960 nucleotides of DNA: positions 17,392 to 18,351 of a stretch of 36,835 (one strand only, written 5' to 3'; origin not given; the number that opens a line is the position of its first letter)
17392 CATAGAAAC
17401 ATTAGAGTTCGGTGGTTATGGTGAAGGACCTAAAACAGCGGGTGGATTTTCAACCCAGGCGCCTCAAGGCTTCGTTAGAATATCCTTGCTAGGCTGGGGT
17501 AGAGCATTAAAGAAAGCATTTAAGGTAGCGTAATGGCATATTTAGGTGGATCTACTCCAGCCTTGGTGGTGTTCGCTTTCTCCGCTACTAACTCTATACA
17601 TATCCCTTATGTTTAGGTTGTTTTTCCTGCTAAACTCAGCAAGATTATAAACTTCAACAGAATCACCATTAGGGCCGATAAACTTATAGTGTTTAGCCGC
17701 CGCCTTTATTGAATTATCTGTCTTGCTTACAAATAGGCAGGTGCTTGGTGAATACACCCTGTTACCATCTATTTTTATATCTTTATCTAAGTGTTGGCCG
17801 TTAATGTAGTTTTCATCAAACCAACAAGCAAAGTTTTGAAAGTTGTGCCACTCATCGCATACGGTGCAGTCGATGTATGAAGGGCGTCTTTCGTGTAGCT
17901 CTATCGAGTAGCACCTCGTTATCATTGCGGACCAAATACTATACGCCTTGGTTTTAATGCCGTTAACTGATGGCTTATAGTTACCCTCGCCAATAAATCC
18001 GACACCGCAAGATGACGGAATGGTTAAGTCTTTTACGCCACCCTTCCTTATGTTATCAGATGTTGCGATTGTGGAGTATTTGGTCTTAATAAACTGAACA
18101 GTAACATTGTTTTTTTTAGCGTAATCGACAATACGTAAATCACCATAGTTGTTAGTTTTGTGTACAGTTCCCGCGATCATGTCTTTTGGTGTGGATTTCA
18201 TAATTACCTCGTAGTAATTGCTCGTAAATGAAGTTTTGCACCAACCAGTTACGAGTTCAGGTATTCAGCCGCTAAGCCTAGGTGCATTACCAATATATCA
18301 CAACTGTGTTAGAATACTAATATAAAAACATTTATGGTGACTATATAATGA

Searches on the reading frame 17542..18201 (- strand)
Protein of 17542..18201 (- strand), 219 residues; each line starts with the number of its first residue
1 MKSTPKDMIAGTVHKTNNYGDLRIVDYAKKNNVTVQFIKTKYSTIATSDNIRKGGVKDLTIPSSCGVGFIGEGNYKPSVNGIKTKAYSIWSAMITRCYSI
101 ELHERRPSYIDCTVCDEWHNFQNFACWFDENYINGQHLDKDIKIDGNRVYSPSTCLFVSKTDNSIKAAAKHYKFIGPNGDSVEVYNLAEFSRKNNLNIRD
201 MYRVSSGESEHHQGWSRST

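Call 70: search_protein_families(library=padloc, max_evalue=1, proteins=[window:17542-18201:-])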
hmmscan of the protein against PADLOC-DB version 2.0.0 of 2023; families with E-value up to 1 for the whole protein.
window:17542-18201:- (219 aa): 1 family
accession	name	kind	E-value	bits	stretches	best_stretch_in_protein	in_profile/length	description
PDLC04768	PDC-M67A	-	0.004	14.3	1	135-195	88-143/329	-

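Call 71: search_protein_families(library=ncbifam, max_evalue=1, proteins=[window:17542-18201:-])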
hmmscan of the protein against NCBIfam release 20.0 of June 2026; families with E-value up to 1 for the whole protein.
window:17542-18201:- (219 aa): 1 family
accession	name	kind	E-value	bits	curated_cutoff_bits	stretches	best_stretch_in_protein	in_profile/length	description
NF058606.1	GlBtMonoRdsGbcB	equivalog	0.041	12.8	500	1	4-74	250-321/362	glycine betaine monooxygenase reductase subunit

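Call 85: search_protein_families(library=pfam, max_evalue=0.1, proteins=[window:17542-18201:-])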
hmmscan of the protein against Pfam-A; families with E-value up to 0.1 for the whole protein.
window:17542-18201:- (219 aa): 0 families

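Call 86: search_protein_families(library=phrogs, max_evalue=0.01, proteins=[window:17542-18201:-])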
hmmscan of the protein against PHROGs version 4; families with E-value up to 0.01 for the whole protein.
window:17542-18201:- (219 aa): 6 families
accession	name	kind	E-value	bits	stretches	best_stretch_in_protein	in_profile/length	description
phrog_2081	-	DNA, RNA and nucleotide metabolism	4.9e-63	214.7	1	4-216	22-247/433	HNH endonuclease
phrog_953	-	DNA, RNA and nucleotide metabolism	2.6e-42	146.6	1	50-164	198-302/420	HNH endonuclease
phrog_374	-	DNA, RNA and nucleotide metabolism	1.8e-31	110.6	1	49-198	236-381/617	HNH endonuclease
phrog_3377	-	DNA, RNA and nucleotide metabolism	2.2e-14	54.8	1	81-200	9-122/196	HNH endonuclease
phrog_30929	-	unknown function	1.4e-08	35.1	1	66-174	20-132/413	-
phrog_8790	-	DNA, RNA and nucleotide metabolism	2.4e-08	35.2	1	82-174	21-110/241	restriction endonuclease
